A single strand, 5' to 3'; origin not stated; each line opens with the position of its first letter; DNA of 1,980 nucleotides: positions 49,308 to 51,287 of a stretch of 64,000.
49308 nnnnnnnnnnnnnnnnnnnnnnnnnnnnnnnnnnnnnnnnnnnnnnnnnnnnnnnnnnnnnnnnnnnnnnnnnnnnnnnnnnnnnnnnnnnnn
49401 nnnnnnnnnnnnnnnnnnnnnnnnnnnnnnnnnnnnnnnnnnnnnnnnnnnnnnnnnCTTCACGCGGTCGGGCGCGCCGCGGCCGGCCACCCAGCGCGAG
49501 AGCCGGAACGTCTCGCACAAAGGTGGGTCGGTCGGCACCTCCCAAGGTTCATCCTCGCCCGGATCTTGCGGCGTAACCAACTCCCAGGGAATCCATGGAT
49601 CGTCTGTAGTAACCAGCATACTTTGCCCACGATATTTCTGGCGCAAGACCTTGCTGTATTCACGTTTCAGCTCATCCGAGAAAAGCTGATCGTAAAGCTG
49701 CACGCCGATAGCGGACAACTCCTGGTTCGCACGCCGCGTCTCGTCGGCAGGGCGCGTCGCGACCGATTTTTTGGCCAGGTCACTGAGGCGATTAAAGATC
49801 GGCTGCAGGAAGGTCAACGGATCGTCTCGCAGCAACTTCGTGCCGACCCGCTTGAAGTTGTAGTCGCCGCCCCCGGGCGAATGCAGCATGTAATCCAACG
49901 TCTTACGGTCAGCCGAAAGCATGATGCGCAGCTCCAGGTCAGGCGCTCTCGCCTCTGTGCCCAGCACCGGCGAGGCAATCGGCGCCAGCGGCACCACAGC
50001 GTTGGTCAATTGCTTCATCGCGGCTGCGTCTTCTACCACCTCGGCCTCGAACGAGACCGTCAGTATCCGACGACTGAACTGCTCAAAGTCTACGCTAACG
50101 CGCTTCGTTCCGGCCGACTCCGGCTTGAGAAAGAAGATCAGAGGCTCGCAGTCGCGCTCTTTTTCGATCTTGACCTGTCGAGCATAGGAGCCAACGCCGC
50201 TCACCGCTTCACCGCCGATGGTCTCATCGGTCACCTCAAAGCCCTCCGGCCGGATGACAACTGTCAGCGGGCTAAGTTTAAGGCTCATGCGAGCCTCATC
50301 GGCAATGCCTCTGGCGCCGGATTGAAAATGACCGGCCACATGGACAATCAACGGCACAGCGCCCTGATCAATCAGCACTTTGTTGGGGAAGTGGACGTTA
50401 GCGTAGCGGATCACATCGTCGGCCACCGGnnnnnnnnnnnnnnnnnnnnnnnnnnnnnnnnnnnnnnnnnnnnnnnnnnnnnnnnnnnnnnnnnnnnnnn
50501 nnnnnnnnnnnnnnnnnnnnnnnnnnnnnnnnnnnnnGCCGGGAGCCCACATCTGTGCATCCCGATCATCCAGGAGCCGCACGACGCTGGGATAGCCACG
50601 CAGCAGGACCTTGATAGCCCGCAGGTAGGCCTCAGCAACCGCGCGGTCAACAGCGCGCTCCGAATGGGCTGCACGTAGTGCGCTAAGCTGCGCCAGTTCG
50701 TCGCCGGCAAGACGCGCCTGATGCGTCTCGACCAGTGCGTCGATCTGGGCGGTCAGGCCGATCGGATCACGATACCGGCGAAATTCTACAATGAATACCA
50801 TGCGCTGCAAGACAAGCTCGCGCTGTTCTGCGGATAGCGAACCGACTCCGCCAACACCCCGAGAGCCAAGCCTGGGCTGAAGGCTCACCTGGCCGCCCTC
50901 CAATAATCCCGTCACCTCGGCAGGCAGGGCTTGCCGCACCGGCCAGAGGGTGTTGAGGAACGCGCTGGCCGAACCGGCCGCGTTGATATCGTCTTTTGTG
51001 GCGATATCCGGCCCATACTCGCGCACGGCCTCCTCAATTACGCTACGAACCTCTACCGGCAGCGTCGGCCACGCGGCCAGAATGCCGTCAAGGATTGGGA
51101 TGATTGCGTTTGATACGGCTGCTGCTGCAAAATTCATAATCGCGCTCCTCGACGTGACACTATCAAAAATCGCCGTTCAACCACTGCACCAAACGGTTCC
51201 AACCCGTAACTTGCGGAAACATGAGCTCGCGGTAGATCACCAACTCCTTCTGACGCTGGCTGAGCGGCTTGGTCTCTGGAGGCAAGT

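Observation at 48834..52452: Intracellular clostripain + CHAT two-protease cassette: candidate proteolytic-cascade conflict/defence system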

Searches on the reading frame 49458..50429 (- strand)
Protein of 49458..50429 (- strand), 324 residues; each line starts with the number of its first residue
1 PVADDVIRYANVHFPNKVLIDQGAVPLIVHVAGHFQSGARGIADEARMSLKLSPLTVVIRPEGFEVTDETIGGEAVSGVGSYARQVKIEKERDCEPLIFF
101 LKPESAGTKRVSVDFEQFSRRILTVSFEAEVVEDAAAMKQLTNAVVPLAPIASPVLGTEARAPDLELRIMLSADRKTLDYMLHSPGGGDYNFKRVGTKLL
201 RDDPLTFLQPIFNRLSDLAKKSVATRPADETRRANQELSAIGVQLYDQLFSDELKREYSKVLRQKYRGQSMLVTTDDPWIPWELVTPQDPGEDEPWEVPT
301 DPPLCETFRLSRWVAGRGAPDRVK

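Call 62: search_protein_families(library=pfam, proteins=[window:49458-50429:-], max_evalue=10)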
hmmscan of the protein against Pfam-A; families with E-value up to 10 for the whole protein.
window:49458-50429:- (324 aa): 0 families

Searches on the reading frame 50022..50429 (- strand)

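Call 62: search_protein_families(library=pfam, proteins=[window:50022-50429:-], max_evalue=10)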
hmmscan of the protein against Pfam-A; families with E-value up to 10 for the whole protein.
window:50022-50429:- (136 aa): 1 family
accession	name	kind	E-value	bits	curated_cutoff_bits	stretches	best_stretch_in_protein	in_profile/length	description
PF24063.1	DUF7363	-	0.054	14.5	28.3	1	77-126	57-106/107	Domain of unknown function (DUF7363)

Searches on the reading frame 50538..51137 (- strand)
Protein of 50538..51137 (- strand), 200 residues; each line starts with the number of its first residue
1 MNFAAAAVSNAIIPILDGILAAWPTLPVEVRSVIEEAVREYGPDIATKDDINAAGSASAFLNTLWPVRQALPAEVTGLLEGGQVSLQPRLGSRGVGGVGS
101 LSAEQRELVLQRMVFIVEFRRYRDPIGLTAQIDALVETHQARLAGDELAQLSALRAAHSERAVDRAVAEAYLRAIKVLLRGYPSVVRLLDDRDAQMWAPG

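Call 46: predict_structure(alignment_id=A3)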
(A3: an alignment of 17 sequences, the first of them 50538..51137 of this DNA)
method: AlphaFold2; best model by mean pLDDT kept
length: 200 residues; sequences in the alignment: 17
mean_pLDDT: 87.7   pTM: 0.74
mean pLDDT of the five models: 87.7, 87.2, 86.7, 84.7, 82.2
residues with pLDDT >= 90: 126; 70-90: 57; 50-70: 6; < 50: 11
segments of 3 or more residues with pLDDT < 50: 86-96
pLDDT, mean of each block of 10 residues (from residue 1): 86 96 95 94 89 91 94 94 59 54 91 91 92 92 90 95 92 92 89 77
secondary structure, 60 per line:
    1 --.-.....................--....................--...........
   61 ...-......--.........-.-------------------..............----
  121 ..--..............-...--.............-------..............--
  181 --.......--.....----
elements in order: H5-25 H28-47 H50-63 H65-70 H73-81 H103-116 H125-138 H145-157 H165-178 H183-189

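Call 49: fold_search(model_id=the predicted structure, library=pdb)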
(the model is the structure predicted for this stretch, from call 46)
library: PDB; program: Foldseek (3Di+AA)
matches with E <= 10: 22; with E <= 0.001: 0
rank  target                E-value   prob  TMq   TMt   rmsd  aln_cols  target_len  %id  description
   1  8j9b_H                3.8e+00  0.07  0.23  0.15  15.2       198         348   13  LnaB-actin binary complex (released 2024-05-08)
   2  21al                  4.4e+00  0.04  0.19  0.14  13.7       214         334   10  Tetrameric complex of the Borna disease virus 1 nucleoprotein (mutant Arg341Ala) (released 2026-03-11)
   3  3kdw                  4.6e+00  0.06  0.22  0.21  18.2       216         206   14  Crystal structure of Putative sugar binding protein (YP_001300177.1) from Bacteroides vulgatus ATCC 8482 at 1.70 A resol (released 2009-11-24)
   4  9jzk_A                4.8e+00  0.03  0.17  0.12  14.6       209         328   12  Pentameric complex of the Borna disease virus 1 nucleoprotein (released 2026-03-11)
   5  7cfo_B                5.1e+00  0.01  0.13  0.13  19.7       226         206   12  Crystal structure of human RXRalpha ligand binding domain complexed with CBTF-EE. (released 2021-01-06)
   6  8j9b_J                5.4e+00  0.04  0.19  0.12  16.8       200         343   13  LnaB-actin binary complex (released 2024-05-08)
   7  6uw2_B                5.4e+00  0.02  0.18  0.11  16.0       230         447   14  Clotrimazole bound complex of Acanthamoeba castellanii CYP51 (released 2020-10-21)
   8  3siv_E                5.4e+00  0.02  0.14  0.13  17.2       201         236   12  Structure of a hPrp31-15.5K-U4atac 5' stem loop complex, dimeric form (released 2011-08-10)
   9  3g6i                  5.6e+00  0.04  0.21  0.21  18.1       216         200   12  Crystal structure of an outer membrane protein, part of a putative carbohydrate binding complex (bt_1022) from bacteroid (released 2009-02-17)
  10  7xf0_C                6.6e+00  0.05  0.18  0.08  11.4       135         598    7  Crystal strucutre of CasDinG in complex with ATP (released 2023-07-26)
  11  3hjl                  7.2e+00  0.03  0.17  0.12  16.0       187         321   13  The structure of full-length FliG from Aquifex aeolicus (released 2010-08-04)
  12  3i76_C                7.6e+00  0.08  0.16  0.15  10.4        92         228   15  The crystal structure of the orthorhombic form of the putative HAD-hydrolase YfnB from Bacillus subtilis bound to magn (released 2009-07-21)
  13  3woz_D                7.6e+00  0.04  0.22  0.21  15.0       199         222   12  Crystal structure of CLASP2 TOG domain (TOG3) (released 2015-05-27)
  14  7nne_A                7.6e+00  0.01  0.13  0.12  20.2       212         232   16  Crystal structure of 14-3-3 sigma in complex with 13mer Amot-p130 peptide and fragment 22 (released 2022-01-12)
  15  8vsl_A                8.0e+00  0.02  0.15  0.13  18.5       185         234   14  Binary structure of 14-3-3 sigma and ARAF phosphopeptide (pS214) (released 2025-03-19)
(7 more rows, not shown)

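Call 51: search_protein_representatives(alignment_id=A3)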
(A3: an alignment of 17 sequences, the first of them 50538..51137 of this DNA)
Query: 17 sequences, 200 profile positions. Proteins with E-value up to 0.001 (for the whole library): 41; up to 1e-10: 31; up to 1e-30: 14. The best 41 are listed.
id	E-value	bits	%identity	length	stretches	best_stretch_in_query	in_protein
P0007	6.2e-80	284.0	-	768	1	1-199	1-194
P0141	5.6e-61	222.1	-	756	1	1-199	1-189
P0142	1.3e-55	204.6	-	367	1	1-200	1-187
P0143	3.8e-45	170.4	-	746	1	1-199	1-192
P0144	1.3e-44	168.7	-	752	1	1-196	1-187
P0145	4.3e-44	167.0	-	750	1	9-196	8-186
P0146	1.2e-42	162.2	-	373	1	1-196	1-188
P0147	7.0e-42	159.8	-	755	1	1-197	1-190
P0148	1.2e-41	159.1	-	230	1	1-190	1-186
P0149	3.1e-38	147.9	-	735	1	1-199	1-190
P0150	3.8e-38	147.6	-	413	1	50-199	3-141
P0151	4.0e-38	147.5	-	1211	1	3-192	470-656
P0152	1.1e-33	133.0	-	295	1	10-192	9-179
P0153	2.5e-33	131.9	-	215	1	41-196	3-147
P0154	6.2e-28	114.2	-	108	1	1-98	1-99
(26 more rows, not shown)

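Call 62: search_protein_families(library=pfam, proteins=[window:50538-51137:-], max_evalue=10)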
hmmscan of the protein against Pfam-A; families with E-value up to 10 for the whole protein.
window:50538-51137:- (200 aa): 0 families
